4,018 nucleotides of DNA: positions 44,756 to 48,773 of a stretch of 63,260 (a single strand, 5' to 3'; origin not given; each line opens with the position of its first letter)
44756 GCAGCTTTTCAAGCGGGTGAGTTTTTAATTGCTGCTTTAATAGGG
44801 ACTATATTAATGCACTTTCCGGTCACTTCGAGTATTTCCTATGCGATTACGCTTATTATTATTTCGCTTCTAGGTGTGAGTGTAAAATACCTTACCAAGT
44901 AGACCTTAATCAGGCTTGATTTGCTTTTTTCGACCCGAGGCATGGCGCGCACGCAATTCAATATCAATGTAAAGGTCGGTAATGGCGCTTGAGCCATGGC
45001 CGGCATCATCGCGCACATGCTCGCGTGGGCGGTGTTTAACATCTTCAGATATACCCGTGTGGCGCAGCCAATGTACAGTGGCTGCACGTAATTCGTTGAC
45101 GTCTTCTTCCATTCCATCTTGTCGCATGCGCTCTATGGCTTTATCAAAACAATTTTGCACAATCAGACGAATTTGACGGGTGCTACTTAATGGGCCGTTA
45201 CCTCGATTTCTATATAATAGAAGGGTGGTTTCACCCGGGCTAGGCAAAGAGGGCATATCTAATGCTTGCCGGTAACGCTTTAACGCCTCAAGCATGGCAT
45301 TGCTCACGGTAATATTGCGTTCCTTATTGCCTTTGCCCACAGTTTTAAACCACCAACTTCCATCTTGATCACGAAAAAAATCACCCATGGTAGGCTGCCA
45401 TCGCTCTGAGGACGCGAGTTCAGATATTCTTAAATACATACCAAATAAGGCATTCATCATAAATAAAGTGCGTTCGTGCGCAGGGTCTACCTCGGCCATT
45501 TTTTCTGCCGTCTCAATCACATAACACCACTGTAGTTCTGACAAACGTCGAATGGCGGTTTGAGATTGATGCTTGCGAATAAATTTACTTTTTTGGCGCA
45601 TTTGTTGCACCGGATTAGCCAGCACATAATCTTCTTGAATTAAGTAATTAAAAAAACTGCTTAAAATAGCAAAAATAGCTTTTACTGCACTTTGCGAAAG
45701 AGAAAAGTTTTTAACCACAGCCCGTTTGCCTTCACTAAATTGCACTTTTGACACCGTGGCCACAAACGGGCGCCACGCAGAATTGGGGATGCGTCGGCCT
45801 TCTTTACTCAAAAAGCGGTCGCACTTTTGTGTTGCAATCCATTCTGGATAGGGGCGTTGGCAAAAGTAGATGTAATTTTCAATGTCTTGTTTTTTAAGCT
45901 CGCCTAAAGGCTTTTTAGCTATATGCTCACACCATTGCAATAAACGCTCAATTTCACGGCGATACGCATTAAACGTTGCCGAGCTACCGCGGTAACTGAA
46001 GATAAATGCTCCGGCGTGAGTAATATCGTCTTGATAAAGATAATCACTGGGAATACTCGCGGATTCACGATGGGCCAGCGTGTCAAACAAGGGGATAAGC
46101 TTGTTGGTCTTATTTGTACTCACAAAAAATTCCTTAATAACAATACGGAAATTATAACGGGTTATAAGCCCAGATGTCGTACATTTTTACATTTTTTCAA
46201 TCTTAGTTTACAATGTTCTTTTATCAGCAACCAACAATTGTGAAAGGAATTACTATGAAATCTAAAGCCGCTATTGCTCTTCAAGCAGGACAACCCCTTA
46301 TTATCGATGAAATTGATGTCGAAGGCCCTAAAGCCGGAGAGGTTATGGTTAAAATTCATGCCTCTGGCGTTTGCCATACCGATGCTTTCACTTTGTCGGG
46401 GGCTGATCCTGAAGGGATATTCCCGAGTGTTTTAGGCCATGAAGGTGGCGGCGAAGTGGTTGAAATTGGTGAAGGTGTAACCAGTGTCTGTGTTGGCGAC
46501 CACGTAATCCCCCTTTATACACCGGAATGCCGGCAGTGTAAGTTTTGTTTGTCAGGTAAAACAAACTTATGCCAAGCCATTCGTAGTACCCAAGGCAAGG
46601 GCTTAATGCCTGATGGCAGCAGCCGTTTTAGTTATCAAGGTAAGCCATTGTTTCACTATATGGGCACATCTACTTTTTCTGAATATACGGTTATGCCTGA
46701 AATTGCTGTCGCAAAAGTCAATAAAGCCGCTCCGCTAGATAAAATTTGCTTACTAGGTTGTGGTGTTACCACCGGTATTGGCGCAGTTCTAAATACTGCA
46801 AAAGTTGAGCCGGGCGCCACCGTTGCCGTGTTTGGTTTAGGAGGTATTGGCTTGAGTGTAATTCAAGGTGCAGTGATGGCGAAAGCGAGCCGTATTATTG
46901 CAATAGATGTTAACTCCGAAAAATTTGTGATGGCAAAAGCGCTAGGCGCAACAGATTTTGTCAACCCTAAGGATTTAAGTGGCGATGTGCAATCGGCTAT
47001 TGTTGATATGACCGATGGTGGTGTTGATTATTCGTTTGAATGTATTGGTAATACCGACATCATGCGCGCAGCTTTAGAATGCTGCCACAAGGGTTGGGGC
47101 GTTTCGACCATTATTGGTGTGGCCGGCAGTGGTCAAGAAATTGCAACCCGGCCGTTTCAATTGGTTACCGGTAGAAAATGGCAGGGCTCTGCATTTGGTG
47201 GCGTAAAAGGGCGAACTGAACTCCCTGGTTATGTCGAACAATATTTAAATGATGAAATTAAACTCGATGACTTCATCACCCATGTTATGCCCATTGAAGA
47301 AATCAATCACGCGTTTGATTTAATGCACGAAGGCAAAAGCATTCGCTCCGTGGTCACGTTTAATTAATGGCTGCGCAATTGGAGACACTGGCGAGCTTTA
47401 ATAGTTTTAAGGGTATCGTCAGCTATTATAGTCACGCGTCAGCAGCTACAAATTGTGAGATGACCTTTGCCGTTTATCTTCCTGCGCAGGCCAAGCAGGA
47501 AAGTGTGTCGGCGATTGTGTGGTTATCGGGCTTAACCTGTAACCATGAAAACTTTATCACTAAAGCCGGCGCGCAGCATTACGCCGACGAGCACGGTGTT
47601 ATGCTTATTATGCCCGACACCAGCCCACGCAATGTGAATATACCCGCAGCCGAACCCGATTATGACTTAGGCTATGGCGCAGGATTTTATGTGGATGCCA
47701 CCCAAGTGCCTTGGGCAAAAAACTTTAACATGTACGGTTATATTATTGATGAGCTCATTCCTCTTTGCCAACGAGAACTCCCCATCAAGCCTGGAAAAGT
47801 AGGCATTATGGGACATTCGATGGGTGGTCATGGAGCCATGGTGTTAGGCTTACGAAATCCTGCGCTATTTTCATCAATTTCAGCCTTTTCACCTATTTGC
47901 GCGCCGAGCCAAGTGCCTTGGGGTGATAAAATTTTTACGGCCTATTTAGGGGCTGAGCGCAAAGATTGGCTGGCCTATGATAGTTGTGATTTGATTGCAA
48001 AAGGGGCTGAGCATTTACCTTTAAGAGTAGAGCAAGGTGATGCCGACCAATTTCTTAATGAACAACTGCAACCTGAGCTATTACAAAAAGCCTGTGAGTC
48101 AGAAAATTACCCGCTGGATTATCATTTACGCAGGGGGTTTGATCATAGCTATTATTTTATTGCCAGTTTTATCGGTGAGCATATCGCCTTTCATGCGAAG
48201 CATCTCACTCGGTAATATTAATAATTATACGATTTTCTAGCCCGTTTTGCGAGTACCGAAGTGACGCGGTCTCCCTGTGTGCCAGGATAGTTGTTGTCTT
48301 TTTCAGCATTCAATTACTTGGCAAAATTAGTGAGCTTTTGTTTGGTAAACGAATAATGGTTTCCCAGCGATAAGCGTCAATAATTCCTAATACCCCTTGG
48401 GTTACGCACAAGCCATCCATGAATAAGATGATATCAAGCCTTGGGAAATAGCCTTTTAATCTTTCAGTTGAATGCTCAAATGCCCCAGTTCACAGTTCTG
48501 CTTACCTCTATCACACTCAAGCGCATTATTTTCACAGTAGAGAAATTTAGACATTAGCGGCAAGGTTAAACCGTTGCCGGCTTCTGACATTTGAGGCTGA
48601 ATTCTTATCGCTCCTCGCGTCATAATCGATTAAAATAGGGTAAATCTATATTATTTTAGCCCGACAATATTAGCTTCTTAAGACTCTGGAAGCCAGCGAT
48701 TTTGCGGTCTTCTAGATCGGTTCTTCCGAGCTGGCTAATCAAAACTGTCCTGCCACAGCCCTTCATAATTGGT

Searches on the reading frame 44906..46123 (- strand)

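Call 17: search_protein_families(library=ncbifam, proteins=[window:44906-46123:-], max_evalue=0.00001)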
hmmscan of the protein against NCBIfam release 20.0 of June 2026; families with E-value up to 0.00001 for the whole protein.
window:44906-46123:- (405 aa): 5 families
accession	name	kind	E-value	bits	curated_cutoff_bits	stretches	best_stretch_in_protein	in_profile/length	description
TIGR02224.1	recomb_XerC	equivalog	3.5e-17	62.7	335.15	1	141-329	60-230/295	tyrosine recombinase XerC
TIGR02225.1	recomb_XerD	equivalog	5.3e-15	55.5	329.6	1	142-324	59-223/290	site-specific tyrosine recombinase XerD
NF001399.0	PRK00283.1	subfamily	7.9e-13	48.3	279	1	142-312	68-219/300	tyrosine recombinase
NF040815.2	recomb_XerA_Arch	equivalog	1e-09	38.4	220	1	47-391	13-257/263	site-specific tyrosine recombinase/integron integrase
NF003462.0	PRK05084.1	equivalog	2.9e-07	29.5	267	0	217-392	195-348/360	tyrosine recombinase XerS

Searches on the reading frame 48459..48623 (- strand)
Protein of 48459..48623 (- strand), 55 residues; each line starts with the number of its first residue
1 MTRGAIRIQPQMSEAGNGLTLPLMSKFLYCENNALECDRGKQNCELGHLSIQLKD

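Call 63: search_protein_families(library=pfam, proteins=[window:48459-48623:-], max_evalue=1)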
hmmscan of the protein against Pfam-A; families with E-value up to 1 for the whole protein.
seq(55 aa): 0 families
